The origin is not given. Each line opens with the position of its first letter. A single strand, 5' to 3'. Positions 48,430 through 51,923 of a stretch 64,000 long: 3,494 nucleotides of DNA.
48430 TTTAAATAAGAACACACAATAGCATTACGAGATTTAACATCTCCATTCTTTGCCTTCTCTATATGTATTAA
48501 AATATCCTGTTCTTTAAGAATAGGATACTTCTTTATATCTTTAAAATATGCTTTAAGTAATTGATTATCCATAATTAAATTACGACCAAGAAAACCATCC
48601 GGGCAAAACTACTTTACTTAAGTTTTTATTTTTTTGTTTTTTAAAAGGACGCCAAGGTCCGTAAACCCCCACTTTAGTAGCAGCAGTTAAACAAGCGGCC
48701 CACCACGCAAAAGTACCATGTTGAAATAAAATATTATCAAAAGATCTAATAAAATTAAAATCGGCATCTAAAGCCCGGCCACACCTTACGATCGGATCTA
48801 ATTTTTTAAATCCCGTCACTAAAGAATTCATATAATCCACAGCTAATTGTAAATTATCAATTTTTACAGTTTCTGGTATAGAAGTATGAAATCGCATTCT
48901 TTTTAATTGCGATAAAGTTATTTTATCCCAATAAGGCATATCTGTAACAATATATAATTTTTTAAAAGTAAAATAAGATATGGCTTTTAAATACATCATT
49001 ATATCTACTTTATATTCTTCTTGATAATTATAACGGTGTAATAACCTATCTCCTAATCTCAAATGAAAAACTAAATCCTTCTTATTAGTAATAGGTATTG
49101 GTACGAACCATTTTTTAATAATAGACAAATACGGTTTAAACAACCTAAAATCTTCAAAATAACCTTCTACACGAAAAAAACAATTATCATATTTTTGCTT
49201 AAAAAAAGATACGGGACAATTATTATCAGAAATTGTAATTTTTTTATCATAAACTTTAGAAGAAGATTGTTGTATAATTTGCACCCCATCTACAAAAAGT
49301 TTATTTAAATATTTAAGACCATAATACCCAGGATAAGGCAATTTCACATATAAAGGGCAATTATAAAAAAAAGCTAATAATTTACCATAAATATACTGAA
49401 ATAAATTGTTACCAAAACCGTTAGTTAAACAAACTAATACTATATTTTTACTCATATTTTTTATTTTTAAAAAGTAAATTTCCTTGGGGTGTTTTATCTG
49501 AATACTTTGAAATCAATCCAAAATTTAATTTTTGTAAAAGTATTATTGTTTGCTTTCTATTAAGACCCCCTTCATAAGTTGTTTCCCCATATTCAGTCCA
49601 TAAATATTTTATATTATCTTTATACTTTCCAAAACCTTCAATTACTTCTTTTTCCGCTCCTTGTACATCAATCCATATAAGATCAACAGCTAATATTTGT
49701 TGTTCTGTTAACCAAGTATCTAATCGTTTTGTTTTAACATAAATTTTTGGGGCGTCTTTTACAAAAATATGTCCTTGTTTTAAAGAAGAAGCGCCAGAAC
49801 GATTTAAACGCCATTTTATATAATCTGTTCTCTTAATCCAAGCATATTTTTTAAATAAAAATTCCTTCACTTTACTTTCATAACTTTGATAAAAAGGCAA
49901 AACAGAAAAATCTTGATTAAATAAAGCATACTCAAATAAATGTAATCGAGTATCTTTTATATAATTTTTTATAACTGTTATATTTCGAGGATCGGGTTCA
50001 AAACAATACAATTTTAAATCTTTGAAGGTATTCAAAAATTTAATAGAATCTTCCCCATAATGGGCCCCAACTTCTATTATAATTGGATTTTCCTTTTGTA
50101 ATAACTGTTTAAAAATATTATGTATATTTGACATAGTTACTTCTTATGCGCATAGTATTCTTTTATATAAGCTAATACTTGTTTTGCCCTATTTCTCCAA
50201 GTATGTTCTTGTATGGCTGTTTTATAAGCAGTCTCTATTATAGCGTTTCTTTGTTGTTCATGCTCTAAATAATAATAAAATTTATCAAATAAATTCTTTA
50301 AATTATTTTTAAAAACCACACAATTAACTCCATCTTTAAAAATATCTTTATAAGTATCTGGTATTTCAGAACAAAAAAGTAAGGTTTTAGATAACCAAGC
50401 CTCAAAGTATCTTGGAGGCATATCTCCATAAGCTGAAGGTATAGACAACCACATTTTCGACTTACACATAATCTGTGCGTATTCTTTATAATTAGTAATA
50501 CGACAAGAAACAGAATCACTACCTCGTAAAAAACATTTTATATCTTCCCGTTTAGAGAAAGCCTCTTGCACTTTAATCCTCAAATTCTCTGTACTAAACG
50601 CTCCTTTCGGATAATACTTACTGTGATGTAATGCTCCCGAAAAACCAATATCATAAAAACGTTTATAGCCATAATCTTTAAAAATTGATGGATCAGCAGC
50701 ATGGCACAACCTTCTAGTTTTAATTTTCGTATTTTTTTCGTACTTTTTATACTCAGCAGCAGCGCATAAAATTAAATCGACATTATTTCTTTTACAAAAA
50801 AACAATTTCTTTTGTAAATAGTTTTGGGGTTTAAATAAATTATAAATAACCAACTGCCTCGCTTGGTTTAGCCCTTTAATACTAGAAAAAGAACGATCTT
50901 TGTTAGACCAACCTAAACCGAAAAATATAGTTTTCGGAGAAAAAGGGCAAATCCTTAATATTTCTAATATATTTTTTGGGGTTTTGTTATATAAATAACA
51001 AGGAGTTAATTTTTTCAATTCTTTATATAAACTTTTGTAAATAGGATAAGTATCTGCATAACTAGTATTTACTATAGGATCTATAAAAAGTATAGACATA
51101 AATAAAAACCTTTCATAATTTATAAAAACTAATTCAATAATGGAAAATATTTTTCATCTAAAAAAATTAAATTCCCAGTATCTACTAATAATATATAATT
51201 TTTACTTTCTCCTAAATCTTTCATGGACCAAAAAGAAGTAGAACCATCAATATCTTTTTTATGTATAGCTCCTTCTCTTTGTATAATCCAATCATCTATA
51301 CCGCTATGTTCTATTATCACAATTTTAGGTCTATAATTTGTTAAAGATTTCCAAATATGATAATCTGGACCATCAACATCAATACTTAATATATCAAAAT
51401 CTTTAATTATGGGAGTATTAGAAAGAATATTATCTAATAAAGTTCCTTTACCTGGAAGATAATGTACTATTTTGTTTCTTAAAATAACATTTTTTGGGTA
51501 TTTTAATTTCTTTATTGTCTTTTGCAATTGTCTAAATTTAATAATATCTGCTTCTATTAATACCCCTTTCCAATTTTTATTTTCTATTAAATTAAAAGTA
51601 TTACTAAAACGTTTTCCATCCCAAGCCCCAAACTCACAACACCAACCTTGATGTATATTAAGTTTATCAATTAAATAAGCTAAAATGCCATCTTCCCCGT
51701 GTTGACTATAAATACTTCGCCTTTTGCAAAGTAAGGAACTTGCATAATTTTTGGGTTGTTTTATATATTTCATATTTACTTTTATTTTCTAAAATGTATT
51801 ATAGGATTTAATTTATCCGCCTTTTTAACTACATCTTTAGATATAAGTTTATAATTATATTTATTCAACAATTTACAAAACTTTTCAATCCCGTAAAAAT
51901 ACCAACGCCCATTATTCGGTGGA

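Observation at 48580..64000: Phage-borne 15-kb glycan factory combining glycosyl-, methyl- and sulfo-transferases with a GDP-sugar epimerase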

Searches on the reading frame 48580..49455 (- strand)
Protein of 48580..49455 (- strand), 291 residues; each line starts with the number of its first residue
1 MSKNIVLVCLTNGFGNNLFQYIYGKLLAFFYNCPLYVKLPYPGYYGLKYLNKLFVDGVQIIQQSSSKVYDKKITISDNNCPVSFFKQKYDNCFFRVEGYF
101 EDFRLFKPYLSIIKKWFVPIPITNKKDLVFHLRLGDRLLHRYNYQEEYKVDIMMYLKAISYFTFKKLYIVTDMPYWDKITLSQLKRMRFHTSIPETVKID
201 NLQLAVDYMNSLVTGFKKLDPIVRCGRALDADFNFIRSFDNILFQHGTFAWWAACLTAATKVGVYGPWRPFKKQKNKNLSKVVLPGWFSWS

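Call 5: search_protein_families(library=pfam, max_evalue=0.01, proteins=[window:48580-49455:-])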
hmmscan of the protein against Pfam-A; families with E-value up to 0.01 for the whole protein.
window:48580-49455:- (291 aa): 0 families

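Call 28: search_solved_structures(query=window:48580-49455:-, max_evalue=1)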
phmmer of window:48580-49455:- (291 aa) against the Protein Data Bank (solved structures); distinct sequences matched with E-value up to 1: 1.
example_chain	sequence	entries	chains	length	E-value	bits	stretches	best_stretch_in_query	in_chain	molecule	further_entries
7wfg_N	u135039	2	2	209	0.31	13.6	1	35-131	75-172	NAD(P)H-quinone oxidoreductase subunit N, chloroplastic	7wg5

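Call 30: search_protein_families(library=ncbifam, max_evalue=0.01, proteins=[window:48580-49455:-])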
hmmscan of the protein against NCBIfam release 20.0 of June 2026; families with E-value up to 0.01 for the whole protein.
window:48580-49455:- (291 aa): 0 families

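Call 47: find_homologous_proteins(query=window:48580-49455:-, max_evalue=0.00001)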
Query window:48580-49455:- (291 aa): 474 proteins with E <= 0.00001 among 863 candidates; the best 120 are listed.
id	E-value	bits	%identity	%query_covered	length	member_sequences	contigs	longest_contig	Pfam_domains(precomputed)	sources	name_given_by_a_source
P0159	4.0e-199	678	100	100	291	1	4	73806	-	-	-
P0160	3.3e-85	304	51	100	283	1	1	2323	-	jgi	jgi:hypothetical protein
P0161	5.3e-82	294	49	99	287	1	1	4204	-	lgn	-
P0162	1.6e-80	289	49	98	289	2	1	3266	-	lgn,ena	-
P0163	4.8e-80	287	48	99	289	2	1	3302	-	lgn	-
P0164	1.5e-79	286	46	99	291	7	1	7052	-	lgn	-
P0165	5.8e-78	280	48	99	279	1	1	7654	-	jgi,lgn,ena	-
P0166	6.8e-78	280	47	99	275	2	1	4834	-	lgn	-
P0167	1.5e-77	279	47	99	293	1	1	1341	-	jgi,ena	-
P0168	3.5e-77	278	46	99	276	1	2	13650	-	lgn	-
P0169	4.6e-76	274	48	98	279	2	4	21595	-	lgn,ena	-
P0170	8.5e-76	273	50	98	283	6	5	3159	-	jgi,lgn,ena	-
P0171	2.1e-75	272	48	99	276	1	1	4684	-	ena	-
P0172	4.5e-75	271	48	99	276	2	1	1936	-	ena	-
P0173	5.9e-75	271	43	99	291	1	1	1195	-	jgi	jgi:hypothetical protein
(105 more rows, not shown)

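Call 53: search_solved_structures(query=A2, max_evalue=10, show_alignments=2)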
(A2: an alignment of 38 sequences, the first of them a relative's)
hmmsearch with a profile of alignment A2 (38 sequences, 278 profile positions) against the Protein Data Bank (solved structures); distinct sequences matched with E-value up to 10: 0.

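Call 59: predict_structure(alignment_id=A2)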
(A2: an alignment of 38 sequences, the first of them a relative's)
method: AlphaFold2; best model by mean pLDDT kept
length: 291 residues; sequences in the alignment: 38
mean_pLDDT: 92.6   pTM: 0.90
mean pLDDT of the five models: 92.6, 92.1, 91.9, 91.8, 91.5
residues with pLDDT >= 90: 240; 70-90: 39; 50-70: 12; < 50: 0
segments of 3 or more residues with pLDDT < 50: none
pLDDT, mean of each block of 10 residues (from residue 1): 86 95 95 93 93 91 67 90 74 93 92 97 98 95 93 98 98 97 95 94 98 98 96 98 95 96 93 85 94 92
secondary structure, 60 per line:
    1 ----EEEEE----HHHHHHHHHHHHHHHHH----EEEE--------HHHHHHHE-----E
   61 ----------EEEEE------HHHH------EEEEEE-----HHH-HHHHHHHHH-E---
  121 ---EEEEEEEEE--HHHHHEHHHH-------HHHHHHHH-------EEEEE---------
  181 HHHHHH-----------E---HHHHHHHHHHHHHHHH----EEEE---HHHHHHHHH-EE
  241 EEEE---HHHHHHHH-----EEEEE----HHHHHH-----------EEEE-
elements in order: E5-9 H14-30 E35-38 H47-53 E71-75 H82-85 E92-97 H107-115 E124-132 H135-139 H141-144 H152-159 E167-171 H181-186 H202-217 E222-225 H229-237 E239-244 H248-255 E261-265 H270-275 E287-290

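Call 61: fold_search(model_id=the predicted structure, library=pdb)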
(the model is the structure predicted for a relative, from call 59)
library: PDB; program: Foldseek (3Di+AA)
matches with E <= 10: 712; with E <= 0.001: 5
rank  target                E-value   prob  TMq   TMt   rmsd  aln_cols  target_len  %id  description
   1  9l64_B                5.4e-04  1.00  0.43  0.30   8.5       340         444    9  A novel allosteric covalent inhibitory site of fucosyltransferase 8 revealed by crystal structures (released 2026-01-07)
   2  5kop_A                5.8e-04  0.99  0.41  0.28   9.9       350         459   10  Arabidopsis thaliana fucosyltransferase 1 (FUT1) in its apo-form (released 2016-10-12)
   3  9l65_B                6.1e-04  0.99  0.40  0.29   8.7       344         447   12  A novel allosteric covalent inhibitory site of fucosyltransferase 8 revealed by crystal structures (released 2026-01-07)
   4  5kwk_B                6.9e-04  1.00  0.46  0.31   9.7       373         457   12  The structure of Arabidopsis thaliana FUT1 in complex with GDP (released 2016-09-28)
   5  5kwk_A                6.9e-04  1.00  0.45  0.32   8.6       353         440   13  The structure of Arabidopsis thaliana FUT1 in complex with GDP (released 2016-09-28)
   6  5kop_C                1.0e-03  0.99  0.44  0.31  10.0       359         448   12  Arabidopsis thaliana fucosyltransferase 1 (FUT1) in its apo-form (released 2016-10-12)
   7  4rap_G                1.4e-03  0.99  0.43  0.34   9.4       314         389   11  Crystal structure of bacterial iron-containing dodecameric glycosyltransferase TibC from enterotoxigenic E.coli H10407 (released 2014-10-29)
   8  5kop_B                1.4e-03  0.99  0.43  0.31   9.9       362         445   11  Arabidopsis thaliana fucosyltransferase 1 (FUT1) in its apo-form (released 2016-10-12)
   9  9l63_B                1.4e-03  0.99  0.42  0.30   7.2       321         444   10  A novel allosteric covalent inhibitory site of fucosyltransferase 8 revealed by crystal structures (released 2026-01-07)
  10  3siw                  1.4e-03  0.97  0.38  0.38  13.2       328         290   13  Crystal structure of NodZ alpha-1,6-fucosyltransferase co-crystallized with GDP (released 2012-02-08)
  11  3six                  1.5e-03  0.98  0.39  0.39  12.2       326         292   13  Crystal structure of NodZ alpha-1,6-fucosyltransferase soaked with GDP-fucose (released 2012-02-08)
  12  5koe_D                1.6e-03  0.99  0.46  0.32  10.4       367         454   12  The structure of Arabidopsis thaliana FUT1 in complex with XXLG (released 2016-09-28)
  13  5kor_B                1.6e-03  0.99  0.43  0.30   9.5       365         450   12  Arabidopsis thaliana fucosyltransferase 1 (FUT1) in complex with GDP and a xylo-oligossacharide (released 2016-10-12)
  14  9l64_A                1.6e-03  0.98  0.39  0.28   9.2       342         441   10  A novel allosteric covalent inhibitory site of fucosyltransferase 8 revealed by crystal structures (released 2026-01-07)
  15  2hlh                  1.6e-03  0.98  0.39  0.40  11.8       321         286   12  Crystal structure of fucosyltransferase NodZ from Bradyrhizobium (released 2007-07-17)
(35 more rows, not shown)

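Call 69: fold_search(model_id=the predicted structure, library=viral)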
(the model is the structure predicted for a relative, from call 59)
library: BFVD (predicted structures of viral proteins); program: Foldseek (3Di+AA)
matches with E <= 10: 509; with E <= 0.001: 15
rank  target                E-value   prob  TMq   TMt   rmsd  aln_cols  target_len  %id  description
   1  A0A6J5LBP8            3.9e-11  1.00  0.60  0.69   5.8       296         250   20  Glycosyl transferase family 11 [uncultured Caudovirales phage]
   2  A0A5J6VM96            8.6e-11  1.00  0.56  0.19   9.1       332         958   16  Glycosyltransferase family 6 [Megaviridae environmental sample]
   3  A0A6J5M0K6            1.3e-09  1.00  0.56  0.63   6.3       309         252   12  Fut1_Fut2_like domain containing protein [uncultured Caudovirales phage]
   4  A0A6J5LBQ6            2.8e-09  1.00  0.66  0.69   5.8       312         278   20  Fut1_Fut2_like domain containing protein [uncultured Caudovirales phage]
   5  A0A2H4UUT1            7.3e-09  1.00  0.61  0.38   5.4       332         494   15  Alpha-1,2-fucosyltransferase [Bodo saltans virus]
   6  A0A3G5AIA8            2.2e-08  1.00  0.58  0.20   5.4       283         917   17  Glycosyltransferase 2-like domain-containing protein [Solumvirus sp.]
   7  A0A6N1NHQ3            7.4e-08  1.00  0.59  0.35   7.2       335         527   15  Putative ORFan [Tupanvirus deep ocean]
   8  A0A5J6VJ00            4.3e-07  1.00  0.57  0.52   5.3       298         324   17  Uncharacterized protein [Megaviridae environmental sample]
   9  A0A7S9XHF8            2.5e-06  1.00  0.48  0.30   7.7       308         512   13  Glycosyltransferase sugar-binding region containing DXD motif protein [Virus NIOZ-UU159]
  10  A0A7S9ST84            6.7e-06  1.00  0.47  0.55  11.4       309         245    9  Uncharacterized protein [Virus NIOZ-UU159]
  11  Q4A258                6.8e-05  1.00  0.44  0.43   7.9       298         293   13  Uncharacterized protein [Emiliania huxleyi virus 86 (isolate United Kingdom/English Channel/1999)]
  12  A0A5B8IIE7            8.2e-05  1.00  0.43  0.29  10.3       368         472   14  Uncharacterized protein [Mimiviridae sp. ChoanoV1]
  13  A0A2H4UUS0            1.3e-04  1.00  0.53  0.52   7.3       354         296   14  Alpha-1,2-fucosyltransferase [Bodo saltans virus]
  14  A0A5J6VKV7            5.4e-04  1.00  0.41  0.38  10.9       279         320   14  Uncharacterized protein [Megaviridae environmental sample]
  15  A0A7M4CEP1            7.8e-04  0.99  0.42  0.41  11.1       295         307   11  Uncharacterized protein [Pyramimonas orientalis virus 01B]
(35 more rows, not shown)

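Call 73: search_protein_families(library=pfam, max_evalue=1, proteins=[window:48580-49455:-])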
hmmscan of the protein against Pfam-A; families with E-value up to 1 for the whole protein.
window:48580-49455:- (291 aa): 0 families

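Call 76: find_encoding_contigs(protein=window:48580-49455:-, flank=6000, max_places=6)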
Protein window:48580-49455:- (291 aa): no gene with exactly this product is on record in the collection.

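Call 78: find_encoding_contigs(protein=P0159, flank=6000, max_places=6)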
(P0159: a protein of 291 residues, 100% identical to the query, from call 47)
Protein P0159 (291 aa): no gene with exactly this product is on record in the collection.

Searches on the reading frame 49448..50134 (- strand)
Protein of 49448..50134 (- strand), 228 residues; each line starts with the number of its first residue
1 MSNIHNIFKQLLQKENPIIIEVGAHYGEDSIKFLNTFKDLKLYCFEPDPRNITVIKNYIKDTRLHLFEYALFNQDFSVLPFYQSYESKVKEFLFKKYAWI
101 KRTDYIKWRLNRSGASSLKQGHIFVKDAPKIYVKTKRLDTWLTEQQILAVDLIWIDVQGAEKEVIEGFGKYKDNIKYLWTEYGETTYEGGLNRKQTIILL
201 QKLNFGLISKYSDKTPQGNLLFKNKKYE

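Call 5: search_protein_families(library=pfam, max_evalue=0.01, proteins=[window:49448-50134:-])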
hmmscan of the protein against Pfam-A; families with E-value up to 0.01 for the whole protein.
window:49448-50134:- (228 aa): 1 family
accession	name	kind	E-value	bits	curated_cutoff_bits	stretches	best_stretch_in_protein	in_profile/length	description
PF05050.19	Methyltransf_21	-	7.2e-12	46.2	22.7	1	21-172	1-135/173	Methyltransferase FkbM domain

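Call 79: find_encoding_contigs(protein=window:49448-50134:-, flank=6000, max_places=6)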
Protein window:49448-50134:- (228 aa): 8 contigs read that carry it; 2 places shown.
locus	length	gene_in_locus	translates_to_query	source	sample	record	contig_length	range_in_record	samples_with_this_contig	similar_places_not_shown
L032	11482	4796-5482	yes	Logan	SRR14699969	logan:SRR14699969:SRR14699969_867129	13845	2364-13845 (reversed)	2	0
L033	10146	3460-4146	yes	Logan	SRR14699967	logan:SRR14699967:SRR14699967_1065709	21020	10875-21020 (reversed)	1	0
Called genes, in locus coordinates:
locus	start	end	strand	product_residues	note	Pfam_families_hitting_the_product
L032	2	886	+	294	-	?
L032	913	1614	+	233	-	-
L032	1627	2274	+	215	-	PF03567:Sulfotransfer_2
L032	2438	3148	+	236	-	PF13489:Methyltransf_23, PF08241:Methyltransf_11, PF13649:Methyltransf_25 (weak)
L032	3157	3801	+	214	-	PF05050:Methyltransf_21 (faint)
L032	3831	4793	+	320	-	PF13524:Glyco_trans_1_2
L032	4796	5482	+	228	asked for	PF05050:Methyltransf_21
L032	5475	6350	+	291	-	-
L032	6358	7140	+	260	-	PF04545:Sigma70_r4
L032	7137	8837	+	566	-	PF00176:SNF2-rel_dom, PF04851:ResIII, PF00270:DEAD (weak), PF00271:Helicase_C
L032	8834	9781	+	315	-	-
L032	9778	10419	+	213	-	PF01695:IstB_IS21 (faint)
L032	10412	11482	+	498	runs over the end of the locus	PF03796:DnaB_C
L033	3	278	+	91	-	?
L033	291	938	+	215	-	PF03567:Sulfotransfer_2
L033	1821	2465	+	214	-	PF05050:Methyltransf_21 (faint)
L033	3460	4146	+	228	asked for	PF05050:Methyltransf_21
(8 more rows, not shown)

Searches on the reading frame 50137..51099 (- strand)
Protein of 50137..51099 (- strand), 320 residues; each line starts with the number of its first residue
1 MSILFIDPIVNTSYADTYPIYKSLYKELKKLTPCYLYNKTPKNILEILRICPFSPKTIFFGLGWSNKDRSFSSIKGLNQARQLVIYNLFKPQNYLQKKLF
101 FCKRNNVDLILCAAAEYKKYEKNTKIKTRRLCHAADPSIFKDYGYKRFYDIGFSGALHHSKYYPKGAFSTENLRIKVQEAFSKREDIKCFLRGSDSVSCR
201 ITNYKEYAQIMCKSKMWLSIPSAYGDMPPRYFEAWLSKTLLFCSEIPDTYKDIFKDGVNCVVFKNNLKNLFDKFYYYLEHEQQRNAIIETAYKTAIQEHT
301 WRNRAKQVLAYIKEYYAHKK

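Call 5: search_protein_families(library=pfam, max_evalue=0.01, proteins=[window:50137-51099:-])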
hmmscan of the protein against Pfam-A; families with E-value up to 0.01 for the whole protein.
window:50137-51099:- (320 aa): 1 family
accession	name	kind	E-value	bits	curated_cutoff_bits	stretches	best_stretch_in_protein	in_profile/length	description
PF13524.12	Glyco_trans_1_2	-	2.5e-19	70.1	25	1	201-310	34-144/144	Glycosyl transferase-like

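Call 26: search_dna_similar(query=window:50137-51099:-, collection=phages, mode=protein, max_rows=25)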
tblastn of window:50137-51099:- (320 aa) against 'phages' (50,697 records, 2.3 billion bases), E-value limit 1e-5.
Records with a match: 1; places in all: 1; records where one place covers at least 80% of the query: 1.
Best place of each record, by identity: <60% 1.
By first word of the organism name: Marine 1.
By host as written in the record: - 1.
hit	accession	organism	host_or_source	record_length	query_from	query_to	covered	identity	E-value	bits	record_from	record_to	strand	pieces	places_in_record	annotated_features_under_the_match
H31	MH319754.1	Marine virus AG-345-L05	single cell amplified by WGA-X; seawater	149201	21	315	92%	24.6%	3e-14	79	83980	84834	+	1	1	record has no annotation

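Call 30: search_protein_families(library=ncbifam, max_evalue=0.01, proteins=[window:50137-51099:-])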
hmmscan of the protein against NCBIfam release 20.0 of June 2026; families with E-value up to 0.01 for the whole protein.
window:50137-51099:- (320 aa): 0 families

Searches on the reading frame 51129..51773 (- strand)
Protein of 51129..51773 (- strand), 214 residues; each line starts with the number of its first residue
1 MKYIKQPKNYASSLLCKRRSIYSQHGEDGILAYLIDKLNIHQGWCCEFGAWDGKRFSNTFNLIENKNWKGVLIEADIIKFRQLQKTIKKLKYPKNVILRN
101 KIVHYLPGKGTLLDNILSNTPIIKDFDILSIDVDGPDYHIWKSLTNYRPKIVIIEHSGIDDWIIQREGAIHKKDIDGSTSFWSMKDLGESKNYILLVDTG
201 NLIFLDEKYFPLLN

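Call 5: search_protein_families(library=pfam, max_evalue=0.01, proteins=[window:51129-51773:-])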
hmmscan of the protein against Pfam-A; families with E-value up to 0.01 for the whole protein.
window:51129-51773:- (214 aa): 1 family
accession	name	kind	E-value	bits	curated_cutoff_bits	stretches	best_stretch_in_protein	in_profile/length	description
PF05050.19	Methyltransf_21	-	5.4e-06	27.1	22.7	1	113-160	102-152/173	Methyltransferase FkbM domain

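Call 30: search_protein_families(library=ncbifam, max_evalue=0.01, proteins=[window:51129-51773:-])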
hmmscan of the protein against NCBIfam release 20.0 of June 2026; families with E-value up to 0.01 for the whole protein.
window:51129-51773:- (214 aa): 1 family
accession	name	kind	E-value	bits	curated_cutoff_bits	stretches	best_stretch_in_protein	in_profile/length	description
NF033221.1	ANT_6_Ig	exception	6.9e-05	22.6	620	1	15-91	188-264/299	aminoglycoside nucleotidyltransferase ANT(6)-Ig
